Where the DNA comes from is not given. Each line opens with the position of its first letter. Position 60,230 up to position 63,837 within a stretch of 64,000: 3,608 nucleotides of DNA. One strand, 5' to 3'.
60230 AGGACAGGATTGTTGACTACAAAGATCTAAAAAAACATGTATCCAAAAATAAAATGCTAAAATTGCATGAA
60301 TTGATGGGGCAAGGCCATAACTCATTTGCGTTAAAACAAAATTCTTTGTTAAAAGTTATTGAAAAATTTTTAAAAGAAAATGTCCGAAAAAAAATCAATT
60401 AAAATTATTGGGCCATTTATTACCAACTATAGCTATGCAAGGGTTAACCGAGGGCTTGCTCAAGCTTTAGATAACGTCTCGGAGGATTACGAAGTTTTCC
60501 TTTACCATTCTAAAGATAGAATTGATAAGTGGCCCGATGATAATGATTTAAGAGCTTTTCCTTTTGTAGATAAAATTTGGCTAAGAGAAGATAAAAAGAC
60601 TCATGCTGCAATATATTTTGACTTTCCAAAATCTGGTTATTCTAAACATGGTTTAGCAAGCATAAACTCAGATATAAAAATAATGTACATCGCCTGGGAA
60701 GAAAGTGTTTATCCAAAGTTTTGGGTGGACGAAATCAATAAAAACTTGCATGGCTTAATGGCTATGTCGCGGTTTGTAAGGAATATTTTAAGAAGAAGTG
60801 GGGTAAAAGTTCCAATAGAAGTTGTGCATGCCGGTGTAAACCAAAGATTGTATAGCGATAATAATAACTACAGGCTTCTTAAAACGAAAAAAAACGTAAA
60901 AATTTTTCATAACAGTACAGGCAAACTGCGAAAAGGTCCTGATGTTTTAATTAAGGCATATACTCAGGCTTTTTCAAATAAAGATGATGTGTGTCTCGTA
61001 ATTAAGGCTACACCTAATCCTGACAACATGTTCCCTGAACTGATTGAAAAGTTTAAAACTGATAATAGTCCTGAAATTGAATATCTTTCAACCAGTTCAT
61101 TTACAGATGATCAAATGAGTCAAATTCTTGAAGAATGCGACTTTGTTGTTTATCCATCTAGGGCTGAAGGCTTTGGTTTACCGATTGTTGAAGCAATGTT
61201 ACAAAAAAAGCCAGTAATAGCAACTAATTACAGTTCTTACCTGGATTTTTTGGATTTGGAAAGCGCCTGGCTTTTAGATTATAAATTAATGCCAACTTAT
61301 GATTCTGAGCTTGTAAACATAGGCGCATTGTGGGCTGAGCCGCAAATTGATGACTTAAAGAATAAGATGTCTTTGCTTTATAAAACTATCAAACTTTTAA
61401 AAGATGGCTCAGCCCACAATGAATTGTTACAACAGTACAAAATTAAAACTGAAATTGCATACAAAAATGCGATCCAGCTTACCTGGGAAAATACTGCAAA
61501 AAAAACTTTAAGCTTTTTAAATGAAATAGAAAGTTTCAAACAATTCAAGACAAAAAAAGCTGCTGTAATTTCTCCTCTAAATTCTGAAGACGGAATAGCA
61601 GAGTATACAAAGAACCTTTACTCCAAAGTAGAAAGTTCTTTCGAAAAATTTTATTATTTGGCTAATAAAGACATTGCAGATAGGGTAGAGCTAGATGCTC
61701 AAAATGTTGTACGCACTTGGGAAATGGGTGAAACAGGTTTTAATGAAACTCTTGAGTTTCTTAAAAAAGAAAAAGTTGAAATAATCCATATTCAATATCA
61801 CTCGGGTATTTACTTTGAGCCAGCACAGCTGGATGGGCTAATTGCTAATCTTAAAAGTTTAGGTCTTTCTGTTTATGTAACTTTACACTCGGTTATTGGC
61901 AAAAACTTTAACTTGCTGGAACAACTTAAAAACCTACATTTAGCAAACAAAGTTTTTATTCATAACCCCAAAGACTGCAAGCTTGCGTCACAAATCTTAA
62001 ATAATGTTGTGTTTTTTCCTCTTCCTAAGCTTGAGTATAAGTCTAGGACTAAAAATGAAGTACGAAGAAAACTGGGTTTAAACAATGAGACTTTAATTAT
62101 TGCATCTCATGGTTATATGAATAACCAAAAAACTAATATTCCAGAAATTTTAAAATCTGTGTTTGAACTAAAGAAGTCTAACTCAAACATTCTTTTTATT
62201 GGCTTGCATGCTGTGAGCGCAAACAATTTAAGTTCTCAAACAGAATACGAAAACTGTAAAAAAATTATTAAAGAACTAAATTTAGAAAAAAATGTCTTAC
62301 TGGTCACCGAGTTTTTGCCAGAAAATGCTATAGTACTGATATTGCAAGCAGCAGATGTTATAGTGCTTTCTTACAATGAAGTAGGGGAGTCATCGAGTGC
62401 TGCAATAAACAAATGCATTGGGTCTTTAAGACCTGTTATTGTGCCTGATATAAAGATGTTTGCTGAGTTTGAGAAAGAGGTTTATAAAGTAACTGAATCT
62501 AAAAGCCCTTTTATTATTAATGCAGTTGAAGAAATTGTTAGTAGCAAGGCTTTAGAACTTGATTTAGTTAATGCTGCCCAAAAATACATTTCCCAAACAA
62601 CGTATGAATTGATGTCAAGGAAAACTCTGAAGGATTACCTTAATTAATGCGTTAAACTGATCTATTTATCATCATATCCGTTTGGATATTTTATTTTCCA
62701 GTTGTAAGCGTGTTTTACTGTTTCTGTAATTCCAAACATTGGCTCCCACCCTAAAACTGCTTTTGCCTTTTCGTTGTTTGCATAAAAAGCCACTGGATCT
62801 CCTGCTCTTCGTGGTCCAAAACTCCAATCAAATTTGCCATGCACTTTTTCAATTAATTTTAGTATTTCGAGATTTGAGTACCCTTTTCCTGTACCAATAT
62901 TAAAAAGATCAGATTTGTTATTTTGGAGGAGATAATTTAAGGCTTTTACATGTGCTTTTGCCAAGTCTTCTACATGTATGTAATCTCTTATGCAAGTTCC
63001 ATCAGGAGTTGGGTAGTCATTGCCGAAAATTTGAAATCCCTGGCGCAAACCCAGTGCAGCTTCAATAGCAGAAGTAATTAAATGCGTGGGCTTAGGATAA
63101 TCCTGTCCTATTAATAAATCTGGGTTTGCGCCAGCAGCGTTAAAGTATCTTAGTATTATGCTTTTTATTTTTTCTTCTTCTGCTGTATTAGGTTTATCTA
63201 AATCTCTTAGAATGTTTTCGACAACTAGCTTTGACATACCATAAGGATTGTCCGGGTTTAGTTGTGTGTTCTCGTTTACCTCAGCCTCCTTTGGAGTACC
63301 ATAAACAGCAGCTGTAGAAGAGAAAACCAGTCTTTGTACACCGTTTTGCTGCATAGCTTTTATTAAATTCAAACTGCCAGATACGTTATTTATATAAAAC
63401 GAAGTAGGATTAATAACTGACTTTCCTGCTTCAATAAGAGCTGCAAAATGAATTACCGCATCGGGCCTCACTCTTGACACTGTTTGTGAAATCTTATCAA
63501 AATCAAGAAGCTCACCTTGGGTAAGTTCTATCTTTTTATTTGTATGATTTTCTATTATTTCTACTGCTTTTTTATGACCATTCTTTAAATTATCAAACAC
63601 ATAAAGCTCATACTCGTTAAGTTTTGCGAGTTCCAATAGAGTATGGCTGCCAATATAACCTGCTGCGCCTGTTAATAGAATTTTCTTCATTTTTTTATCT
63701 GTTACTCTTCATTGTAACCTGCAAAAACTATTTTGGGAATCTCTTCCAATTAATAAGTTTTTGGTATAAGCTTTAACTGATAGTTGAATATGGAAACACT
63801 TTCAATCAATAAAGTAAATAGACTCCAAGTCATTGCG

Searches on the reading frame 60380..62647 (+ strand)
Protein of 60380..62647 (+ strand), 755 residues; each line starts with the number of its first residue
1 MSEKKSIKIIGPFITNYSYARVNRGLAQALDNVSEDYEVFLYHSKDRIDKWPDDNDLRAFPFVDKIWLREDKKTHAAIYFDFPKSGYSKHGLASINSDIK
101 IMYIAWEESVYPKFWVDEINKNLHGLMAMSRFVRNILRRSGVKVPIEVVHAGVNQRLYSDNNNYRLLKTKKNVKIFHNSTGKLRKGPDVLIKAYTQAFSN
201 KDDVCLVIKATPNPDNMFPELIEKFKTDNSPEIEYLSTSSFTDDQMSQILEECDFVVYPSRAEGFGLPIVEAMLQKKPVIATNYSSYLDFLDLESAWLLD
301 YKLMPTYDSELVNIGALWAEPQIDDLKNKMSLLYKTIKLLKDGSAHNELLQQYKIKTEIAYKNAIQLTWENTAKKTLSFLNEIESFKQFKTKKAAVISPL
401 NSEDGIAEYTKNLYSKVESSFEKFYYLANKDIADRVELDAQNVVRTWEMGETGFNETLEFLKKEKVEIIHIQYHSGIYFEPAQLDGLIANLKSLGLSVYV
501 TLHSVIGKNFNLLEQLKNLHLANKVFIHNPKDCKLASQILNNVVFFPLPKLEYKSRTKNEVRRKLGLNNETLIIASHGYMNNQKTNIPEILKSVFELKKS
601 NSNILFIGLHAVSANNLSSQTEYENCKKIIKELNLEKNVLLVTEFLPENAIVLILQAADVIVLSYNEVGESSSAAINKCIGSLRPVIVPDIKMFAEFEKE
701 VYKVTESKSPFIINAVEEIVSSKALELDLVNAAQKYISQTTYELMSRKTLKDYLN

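Call 19: search_protein_families(library=pfam, proteins=[window:60380-62647:+], max_evalue=0.00001)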
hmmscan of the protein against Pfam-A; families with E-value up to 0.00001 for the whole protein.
window:60380-62647:+ (755 aa): 3 families
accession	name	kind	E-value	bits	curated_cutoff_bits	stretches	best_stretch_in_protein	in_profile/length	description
PF00534.26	Glycos_transf_1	-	1.2e-21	77.5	26.4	1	169-291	12-131/172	Glycosyl transferases group 1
PF13692.12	Glyco_trans_1_4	-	2.2e-16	60.8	27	1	182-285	9-109/142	Glycosyl transferases group 1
PF20706.3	GT4-conflict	-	2.9e-07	30.3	26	1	183-292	210-321/385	Family 4 Glycosyltransferase in conflict systems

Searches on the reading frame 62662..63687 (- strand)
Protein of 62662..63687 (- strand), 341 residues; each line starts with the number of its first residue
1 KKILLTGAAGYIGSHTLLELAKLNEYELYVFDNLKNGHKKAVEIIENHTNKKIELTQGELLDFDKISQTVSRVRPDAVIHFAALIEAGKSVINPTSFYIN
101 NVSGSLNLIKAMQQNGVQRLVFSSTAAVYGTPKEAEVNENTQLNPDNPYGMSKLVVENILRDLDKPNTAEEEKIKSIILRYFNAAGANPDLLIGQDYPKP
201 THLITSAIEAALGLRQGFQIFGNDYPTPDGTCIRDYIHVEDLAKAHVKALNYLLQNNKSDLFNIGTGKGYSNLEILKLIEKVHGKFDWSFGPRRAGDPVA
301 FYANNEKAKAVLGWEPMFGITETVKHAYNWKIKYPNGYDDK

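Call 62: search_protein_families(library=pfam, proteins=[window:62662-63687:-], max_evalue=0.001)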
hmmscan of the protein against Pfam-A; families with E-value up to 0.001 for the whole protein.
window:62662-63687:- (341 aa): 9 families
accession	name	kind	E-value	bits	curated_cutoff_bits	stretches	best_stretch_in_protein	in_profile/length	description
PF01370.27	Epimerase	-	7.2e-52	176.6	20.9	1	3-265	1-240/240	NAD dependent epimerase/dehydratase family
PF16363.11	GDP_Man_Dehyd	-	1.3e-49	169.9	27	1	4-325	1-330/332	GDP-mannose 4,6 dehydratase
PF01073.25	3Beta_HSD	-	3.8e-19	69.2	22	1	5-160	2-157/280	3-beta hydroxysteroid dehydrogenase/isomerase family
PF02719.21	Polysacc_synt_2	-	2.3e-17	63.5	20.2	1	3-187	1-174/293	Polysaccharide biosynthesis protein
PF04321.23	RmlD_sub_bind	-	9.7e-14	51.5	27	1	2-162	2-138/287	RmlD substrate binding domain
PF13460.12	NAD_binding_10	-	7e-09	36.2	27.2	1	7-143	1-117/184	NAD(P)H-binding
PF05368.20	NmrA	-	1.4e-08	35.2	27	1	1-168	3-142/298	NmrA-like family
PF07993.18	NAD_binding_4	-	3.8e-07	30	20.1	1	5-164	1-192/258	Male sterility protein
PF08659.16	KR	-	0.00041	20.7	22.6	1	3-135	3-147/180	KR domain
